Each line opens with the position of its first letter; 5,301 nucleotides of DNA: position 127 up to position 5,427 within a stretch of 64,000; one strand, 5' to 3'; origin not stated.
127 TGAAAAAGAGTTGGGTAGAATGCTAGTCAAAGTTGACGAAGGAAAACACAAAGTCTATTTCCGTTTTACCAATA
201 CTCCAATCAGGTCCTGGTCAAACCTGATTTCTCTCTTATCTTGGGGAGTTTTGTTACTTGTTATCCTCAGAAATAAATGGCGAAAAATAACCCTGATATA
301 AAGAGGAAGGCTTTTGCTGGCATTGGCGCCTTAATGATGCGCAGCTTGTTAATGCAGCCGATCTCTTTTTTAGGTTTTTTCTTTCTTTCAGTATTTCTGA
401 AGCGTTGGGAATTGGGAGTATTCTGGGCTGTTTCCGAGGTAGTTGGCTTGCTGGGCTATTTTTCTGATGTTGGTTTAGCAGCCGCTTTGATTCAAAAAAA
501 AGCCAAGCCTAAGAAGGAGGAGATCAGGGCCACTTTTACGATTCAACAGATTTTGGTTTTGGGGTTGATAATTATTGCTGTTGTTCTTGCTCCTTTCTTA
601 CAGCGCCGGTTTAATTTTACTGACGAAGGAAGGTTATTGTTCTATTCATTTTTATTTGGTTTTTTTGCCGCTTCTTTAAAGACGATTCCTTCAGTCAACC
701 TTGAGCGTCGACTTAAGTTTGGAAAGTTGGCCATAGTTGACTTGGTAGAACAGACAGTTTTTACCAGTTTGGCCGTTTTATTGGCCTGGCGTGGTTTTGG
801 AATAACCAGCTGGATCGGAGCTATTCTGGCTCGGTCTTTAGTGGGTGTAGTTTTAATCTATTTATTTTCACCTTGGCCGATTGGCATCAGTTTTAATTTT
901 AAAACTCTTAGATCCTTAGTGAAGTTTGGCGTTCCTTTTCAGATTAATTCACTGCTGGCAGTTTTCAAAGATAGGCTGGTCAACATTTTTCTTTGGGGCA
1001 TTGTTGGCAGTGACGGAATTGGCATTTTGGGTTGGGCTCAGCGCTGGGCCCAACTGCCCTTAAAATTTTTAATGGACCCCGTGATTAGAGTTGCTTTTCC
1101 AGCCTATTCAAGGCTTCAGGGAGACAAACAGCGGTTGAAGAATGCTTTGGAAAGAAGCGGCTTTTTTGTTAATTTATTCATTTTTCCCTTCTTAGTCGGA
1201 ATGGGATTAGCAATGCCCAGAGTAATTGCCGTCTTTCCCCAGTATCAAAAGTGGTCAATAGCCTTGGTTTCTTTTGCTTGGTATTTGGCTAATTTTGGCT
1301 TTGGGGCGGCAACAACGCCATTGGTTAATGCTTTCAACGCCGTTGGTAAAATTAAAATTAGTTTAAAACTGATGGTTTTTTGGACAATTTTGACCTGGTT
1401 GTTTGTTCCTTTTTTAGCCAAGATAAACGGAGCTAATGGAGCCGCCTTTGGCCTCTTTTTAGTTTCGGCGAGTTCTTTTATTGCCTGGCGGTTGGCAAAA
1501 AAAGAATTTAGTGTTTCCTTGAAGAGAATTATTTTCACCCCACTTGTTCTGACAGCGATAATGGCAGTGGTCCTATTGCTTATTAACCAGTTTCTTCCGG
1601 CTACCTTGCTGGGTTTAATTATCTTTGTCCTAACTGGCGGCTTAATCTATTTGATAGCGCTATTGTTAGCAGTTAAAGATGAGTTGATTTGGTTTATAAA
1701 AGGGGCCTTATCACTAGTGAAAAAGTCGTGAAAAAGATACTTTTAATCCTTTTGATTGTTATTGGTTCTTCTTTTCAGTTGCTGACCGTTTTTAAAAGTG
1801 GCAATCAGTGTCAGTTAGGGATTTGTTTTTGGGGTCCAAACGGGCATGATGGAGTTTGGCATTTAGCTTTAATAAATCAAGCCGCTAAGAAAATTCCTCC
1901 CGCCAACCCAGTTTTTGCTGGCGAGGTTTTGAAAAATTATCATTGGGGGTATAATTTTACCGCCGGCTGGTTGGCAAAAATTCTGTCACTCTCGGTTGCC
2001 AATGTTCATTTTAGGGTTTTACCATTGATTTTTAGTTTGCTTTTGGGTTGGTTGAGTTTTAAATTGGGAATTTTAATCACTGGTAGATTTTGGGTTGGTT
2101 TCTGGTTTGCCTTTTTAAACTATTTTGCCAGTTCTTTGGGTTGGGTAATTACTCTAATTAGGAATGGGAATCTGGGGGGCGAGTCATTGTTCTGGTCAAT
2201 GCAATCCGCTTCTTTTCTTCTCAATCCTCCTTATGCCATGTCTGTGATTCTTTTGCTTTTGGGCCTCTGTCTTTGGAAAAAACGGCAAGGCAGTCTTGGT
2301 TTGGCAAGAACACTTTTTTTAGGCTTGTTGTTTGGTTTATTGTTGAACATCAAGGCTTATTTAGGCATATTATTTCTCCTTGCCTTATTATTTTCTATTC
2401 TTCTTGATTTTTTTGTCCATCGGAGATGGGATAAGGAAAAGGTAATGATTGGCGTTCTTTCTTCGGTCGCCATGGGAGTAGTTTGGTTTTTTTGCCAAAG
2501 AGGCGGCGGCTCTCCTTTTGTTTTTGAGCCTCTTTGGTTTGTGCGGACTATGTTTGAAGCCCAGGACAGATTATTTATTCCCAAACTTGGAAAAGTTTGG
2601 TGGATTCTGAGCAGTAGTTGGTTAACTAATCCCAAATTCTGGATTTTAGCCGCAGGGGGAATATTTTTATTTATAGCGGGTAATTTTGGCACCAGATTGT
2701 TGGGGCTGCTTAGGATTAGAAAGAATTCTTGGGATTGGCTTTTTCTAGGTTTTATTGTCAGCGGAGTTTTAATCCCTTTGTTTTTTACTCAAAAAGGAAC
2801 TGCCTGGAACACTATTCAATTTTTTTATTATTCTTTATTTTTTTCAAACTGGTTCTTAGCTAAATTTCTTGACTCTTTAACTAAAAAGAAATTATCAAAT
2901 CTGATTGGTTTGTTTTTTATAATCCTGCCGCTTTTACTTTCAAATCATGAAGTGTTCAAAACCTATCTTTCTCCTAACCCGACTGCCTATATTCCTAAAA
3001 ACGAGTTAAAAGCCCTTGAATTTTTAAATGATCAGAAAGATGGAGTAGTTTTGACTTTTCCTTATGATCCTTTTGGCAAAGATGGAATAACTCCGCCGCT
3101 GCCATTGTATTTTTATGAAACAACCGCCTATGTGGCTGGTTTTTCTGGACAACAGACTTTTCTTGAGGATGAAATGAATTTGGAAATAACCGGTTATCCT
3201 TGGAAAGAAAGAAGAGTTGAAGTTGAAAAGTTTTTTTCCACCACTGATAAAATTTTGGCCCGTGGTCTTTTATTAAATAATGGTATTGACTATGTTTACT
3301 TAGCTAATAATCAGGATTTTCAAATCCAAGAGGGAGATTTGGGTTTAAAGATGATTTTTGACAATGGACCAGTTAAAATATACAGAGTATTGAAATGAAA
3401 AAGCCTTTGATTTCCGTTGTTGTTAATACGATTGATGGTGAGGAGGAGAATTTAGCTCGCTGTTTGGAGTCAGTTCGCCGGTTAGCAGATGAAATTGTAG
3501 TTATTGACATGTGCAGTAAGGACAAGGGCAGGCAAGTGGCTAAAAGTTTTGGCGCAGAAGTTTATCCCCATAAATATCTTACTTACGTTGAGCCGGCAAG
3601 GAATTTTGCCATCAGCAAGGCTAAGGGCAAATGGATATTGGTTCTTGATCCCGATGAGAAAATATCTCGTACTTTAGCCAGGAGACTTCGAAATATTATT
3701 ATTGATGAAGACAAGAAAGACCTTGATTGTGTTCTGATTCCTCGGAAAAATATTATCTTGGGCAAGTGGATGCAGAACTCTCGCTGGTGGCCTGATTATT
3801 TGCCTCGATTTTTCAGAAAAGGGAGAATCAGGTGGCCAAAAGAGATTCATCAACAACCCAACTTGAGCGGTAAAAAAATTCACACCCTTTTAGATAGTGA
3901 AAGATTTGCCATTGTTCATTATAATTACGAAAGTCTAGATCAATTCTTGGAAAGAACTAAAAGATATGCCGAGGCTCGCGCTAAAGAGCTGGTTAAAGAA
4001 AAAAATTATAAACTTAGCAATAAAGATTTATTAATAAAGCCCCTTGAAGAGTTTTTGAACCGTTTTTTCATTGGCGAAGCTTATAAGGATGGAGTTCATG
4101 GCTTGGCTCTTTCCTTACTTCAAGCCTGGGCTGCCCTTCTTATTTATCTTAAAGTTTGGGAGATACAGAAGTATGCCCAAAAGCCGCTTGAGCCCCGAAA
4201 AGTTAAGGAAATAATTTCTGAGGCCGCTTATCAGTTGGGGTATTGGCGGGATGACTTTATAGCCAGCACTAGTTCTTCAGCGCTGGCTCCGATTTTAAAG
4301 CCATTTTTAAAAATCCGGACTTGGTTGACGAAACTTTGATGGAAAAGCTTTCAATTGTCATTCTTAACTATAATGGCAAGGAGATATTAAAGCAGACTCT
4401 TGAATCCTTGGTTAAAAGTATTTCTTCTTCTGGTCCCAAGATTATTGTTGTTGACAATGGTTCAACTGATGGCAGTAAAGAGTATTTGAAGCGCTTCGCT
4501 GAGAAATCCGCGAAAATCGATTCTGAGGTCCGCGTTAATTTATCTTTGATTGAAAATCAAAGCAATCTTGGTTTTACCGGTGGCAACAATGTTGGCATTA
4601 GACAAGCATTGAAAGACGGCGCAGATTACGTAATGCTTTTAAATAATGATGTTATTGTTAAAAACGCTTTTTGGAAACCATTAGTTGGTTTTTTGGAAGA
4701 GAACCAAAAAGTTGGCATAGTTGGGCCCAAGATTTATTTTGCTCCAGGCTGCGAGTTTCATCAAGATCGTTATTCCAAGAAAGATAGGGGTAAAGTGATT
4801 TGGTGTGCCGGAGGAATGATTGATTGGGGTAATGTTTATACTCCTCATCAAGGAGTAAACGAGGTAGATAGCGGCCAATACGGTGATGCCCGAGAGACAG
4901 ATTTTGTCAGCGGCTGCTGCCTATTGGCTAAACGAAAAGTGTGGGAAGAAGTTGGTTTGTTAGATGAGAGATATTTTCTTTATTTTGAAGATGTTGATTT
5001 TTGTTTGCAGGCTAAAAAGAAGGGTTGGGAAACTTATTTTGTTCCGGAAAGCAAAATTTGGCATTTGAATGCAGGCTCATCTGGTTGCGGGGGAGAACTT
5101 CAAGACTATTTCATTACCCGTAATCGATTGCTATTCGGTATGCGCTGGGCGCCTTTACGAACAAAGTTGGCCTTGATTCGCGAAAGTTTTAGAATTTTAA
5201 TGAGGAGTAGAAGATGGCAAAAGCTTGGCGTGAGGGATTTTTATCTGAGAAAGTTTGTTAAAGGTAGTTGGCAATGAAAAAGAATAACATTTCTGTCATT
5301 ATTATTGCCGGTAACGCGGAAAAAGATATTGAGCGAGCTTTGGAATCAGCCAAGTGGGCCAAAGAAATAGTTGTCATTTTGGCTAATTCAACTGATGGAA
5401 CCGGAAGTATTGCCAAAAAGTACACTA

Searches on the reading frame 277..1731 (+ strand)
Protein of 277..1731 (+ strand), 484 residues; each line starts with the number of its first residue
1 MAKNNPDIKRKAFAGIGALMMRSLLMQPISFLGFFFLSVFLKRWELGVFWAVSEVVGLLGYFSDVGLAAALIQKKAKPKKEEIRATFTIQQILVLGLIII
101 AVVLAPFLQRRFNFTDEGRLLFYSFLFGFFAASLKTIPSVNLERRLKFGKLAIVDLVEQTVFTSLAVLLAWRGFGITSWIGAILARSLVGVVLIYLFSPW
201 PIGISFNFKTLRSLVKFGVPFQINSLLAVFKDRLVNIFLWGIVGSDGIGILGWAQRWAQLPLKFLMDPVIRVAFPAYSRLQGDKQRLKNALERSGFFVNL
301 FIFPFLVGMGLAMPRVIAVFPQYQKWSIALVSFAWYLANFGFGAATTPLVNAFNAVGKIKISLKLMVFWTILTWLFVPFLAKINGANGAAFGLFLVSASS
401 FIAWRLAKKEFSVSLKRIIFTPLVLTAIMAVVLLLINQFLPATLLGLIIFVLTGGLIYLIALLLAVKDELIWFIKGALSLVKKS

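Call 33: search_protein_families(library=pfam, proteins=[window:277-1731:+], max_evalue=0.0001)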
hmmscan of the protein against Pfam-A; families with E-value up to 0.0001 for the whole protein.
window:277-1731:+ (484 aa): 2 families
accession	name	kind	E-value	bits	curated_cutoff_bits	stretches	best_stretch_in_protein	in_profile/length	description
PF13440.11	Polysacc_synt_3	-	5.5e-42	144.4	23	1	40-320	5-283/293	Polysaccharide biosynthesis protein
PF01943.22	Polysacc_synt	-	4.3e-19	69.4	28.2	1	14-281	3-274/274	Polysaccharide biosynthesis protein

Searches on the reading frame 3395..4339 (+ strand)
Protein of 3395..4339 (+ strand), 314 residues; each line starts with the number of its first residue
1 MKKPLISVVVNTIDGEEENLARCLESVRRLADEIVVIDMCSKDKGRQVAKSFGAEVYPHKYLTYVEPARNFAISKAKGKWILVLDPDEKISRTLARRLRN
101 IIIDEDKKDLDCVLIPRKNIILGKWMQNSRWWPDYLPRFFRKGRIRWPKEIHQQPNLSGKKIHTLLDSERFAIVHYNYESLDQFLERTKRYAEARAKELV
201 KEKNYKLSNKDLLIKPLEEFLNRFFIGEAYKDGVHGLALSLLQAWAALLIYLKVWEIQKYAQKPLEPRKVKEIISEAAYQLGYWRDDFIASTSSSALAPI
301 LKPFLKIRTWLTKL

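Call 33: search_protein_families(library=pfam, proteins=[window:3395-4339:+], max_evalue=0.0001)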
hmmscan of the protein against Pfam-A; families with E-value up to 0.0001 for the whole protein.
window:3395-4339:+ (314 aa): 1 family
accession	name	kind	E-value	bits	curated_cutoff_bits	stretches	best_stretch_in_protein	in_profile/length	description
PF00535.33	Glycos_transf_2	-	3.2e-17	63.4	23.3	1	8-143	2-143/168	Glycosyl transferase family 2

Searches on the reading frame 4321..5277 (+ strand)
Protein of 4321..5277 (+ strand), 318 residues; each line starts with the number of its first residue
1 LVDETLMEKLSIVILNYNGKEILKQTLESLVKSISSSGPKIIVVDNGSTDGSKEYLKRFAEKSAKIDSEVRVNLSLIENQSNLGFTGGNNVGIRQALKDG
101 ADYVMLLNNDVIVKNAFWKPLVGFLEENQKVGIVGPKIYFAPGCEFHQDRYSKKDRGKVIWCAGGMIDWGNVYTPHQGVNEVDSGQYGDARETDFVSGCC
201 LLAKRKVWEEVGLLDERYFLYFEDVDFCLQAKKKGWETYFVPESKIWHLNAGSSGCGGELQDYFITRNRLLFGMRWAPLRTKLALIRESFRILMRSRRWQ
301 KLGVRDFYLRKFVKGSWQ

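Call 33: search_protein_families(library=pfam, proteins=[window:4321-5277:+], max_evalue=0.0001)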
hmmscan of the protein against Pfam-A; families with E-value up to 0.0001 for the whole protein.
window:4321-5277:+ (318 aa): 3 families
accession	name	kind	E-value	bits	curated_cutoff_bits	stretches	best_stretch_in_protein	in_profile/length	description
PF00535.33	Glycos_transf_2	-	3.1e-20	73.2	23.3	1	11-151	1-128/168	Glycosyl transferase family 2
PF13641.12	Glyco_tranf_2_3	-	2.4e-16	60.9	27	1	10-252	3-215/230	Glycosyltransferase like family 2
PF13632.12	Glyco_trans_2_3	-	7.1e-07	29.7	27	1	195-277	71-145/198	Glycosyl transferase family group 2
